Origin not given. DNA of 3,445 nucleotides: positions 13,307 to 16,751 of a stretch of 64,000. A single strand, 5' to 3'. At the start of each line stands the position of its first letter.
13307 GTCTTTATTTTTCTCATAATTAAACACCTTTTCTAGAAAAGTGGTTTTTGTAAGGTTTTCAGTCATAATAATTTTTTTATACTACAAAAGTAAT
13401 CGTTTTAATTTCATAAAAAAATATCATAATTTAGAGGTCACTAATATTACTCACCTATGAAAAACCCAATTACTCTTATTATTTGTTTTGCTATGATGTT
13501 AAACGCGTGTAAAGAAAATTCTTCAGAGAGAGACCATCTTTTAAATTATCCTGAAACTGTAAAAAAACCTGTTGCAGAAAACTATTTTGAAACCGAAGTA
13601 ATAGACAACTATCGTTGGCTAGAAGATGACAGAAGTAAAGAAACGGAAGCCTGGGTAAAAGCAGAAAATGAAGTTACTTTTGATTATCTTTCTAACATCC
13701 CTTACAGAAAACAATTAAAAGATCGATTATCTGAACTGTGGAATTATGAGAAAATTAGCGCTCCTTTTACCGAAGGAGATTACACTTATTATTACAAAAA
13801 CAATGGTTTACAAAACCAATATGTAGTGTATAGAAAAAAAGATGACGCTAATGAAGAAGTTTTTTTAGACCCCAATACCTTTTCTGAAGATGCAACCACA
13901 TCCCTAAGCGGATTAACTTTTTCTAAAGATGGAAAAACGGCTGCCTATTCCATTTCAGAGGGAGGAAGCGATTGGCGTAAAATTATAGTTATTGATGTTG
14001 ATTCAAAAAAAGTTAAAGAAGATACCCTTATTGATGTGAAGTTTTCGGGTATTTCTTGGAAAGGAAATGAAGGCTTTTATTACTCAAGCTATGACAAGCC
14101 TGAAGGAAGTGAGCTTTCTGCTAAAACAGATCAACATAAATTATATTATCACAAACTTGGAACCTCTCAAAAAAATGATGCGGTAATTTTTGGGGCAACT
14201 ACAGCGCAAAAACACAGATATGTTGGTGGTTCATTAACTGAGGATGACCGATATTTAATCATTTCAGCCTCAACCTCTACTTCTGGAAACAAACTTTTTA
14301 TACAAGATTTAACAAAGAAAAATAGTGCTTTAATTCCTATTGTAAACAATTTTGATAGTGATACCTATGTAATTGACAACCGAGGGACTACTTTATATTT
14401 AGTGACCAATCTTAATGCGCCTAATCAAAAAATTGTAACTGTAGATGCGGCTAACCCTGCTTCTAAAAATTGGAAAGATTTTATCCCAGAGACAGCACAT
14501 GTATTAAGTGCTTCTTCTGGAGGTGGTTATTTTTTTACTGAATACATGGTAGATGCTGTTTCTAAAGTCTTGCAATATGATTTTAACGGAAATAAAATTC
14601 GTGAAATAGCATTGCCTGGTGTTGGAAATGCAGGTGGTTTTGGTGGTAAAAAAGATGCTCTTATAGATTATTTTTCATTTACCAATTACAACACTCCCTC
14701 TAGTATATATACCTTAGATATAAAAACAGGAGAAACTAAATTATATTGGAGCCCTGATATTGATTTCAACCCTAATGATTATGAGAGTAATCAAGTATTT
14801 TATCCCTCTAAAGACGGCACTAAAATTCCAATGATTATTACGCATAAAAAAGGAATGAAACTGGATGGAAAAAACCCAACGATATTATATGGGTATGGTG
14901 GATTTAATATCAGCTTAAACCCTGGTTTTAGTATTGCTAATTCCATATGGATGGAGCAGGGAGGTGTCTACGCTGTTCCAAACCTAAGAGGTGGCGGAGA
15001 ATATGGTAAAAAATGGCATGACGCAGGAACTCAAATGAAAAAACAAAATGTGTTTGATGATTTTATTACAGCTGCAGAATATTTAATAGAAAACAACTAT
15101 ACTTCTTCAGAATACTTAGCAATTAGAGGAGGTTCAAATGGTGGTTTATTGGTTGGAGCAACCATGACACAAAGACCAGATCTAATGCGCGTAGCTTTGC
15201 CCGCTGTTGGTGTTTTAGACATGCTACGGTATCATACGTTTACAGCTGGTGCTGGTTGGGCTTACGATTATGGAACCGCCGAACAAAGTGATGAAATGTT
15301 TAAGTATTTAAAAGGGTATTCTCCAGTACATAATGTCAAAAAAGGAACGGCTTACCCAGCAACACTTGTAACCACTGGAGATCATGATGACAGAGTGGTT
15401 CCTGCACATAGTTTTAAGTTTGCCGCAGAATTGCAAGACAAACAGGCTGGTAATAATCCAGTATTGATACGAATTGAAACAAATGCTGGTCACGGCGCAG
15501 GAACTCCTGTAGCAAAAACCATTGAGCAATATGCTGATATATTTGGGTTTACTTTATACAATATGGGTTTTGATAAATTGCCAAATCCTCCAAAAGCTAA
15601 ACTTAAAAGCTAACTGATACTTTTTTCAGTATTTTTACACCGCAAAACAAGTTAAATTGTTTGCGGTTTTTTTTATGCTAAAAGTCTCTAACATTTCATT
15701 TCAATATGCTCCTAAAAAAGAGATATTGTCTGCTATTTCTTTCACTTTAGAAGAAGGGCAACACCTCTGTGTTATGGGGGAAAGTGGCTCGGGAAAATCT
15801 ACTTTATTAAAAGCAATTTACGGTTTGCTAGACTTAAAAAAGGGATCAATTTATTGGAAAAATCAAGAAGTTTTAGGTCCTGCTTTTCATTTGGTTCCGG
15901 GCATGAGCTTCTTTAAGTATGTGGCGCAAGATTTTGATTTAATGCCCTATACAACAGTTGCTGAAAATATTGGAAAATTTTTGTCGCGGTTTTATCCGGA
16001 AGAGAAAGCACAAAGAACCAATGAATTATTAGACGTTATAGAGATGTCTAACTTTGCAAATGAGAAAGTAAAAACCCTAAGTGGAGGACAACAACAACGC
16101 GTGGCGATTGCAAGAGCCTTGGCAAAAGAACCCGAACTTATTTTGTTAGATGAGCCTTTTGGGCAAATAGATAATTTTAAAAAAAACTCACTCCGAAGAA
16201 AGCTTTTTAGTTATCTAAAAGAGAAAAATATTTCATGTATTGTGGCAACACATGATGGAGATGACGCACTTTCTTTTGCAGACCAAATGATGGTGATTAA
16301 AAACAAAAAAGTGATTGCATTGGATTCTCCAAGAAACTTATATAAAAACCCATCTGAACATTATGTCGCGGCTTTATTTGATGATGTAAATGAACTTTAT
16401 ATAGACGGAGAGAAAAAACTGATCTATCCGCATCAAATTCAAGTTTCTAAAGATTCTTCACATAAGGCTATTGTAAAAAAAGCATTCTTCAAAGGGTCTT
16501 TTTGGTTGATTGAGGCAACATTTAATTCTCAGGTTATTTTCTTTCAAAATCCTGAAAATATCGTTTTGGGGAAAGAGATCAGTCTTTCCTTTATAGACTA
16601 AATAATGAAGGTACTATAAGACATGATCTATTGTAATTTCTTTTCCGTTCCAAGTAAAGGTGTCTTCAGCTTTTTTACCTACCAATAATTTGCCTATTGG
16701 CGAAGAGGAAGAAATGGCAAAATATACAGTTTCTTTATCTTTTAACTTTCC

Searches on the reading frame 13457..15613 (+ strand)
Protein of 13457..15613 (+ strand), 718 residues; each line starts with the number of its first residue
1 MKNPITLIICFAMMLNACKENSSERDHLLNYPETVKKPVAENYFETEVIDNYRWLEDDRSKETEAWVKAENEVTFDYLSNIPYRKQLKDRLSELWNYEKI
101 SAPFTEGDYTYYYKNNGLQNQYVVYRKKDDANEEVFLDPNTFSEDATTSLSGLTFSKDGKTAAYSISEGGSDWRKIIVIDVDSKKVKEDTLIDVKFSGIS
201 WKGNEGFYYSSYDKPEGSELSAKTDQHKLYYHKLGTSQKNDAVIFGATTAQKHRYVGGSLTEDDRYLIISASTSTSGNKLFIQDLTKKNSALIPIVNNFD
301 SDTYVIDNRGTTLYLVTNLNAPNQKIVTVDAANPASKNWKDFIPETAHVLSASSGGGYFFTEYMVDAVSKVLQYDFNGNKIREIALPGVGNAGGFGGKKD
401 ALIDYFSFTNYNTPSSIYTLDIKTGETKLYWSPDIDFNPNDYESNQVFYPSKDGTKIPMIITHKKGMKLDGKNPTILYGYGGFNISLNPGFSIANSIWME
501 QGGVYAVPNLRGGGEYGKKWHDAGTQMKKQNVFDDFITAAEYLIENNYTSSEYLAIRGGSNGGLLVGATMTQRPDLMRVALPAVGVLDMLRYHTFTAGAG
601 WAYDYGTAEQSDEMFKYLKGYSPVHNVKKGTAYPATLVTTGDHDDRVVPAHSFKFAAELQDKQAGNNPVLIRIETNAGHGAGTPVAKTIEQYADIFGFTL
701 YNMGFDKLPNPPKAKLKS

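Call 4: search_protein_families(library=pfam, proteins=[window:13457-15613:+])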
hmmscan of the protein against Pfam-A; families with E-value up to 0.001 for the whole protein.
window:13457-15613:+ (718 aa): 2 families
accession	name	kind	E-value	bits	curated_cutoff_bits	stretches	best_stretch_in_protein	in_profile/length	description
PF02897.21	Peptidase_S9_N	-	6.7e-126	420.8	24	1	34-430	3-411/414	Prolyl oligopeptidase, N-terminal beta-propeller domain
PF00326.27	Peptidase_S9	-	2.7e-65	220.3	22.6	1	491-704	3-211/213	Prolyl oligopeptidase family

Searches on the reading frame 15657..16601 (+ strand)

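Call 4: search_protein_families(library=pfam, proteins=[window:15657-16601:+])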
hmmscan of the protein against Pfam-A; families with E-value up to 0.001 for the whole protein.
window:15657-16601:+ (314 aa): 6 families
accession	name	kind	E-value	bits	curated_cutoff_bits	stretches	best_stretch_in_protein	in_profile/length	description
PF00005.33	ABC_tran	-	1.6e-34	119.9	25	1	25-168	2-136/137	ABC transporter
PF02463.25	SMC_N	-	3.8e-06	26.9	40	0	110-216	109-213/220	RecF/RecN/SMC N terminal domain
PF13304.12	AAA_21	-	2.6e-05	24.9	27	0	38-70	3-29/304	AAA domain, putative AbiEii toxin, Type IV TA system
PF13555.12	AAA_29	-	6.6e-05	23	27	1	34-58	23-46/61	P-loop containing region of AAA domain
PF03193.22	RsgA_GTPase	-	0.00013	22.3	30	1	20-66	93-138/174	RsgA GTPase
PF13401.12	AAA_22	-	0.00053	20.7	27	0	34-82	5-33/130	AAA domain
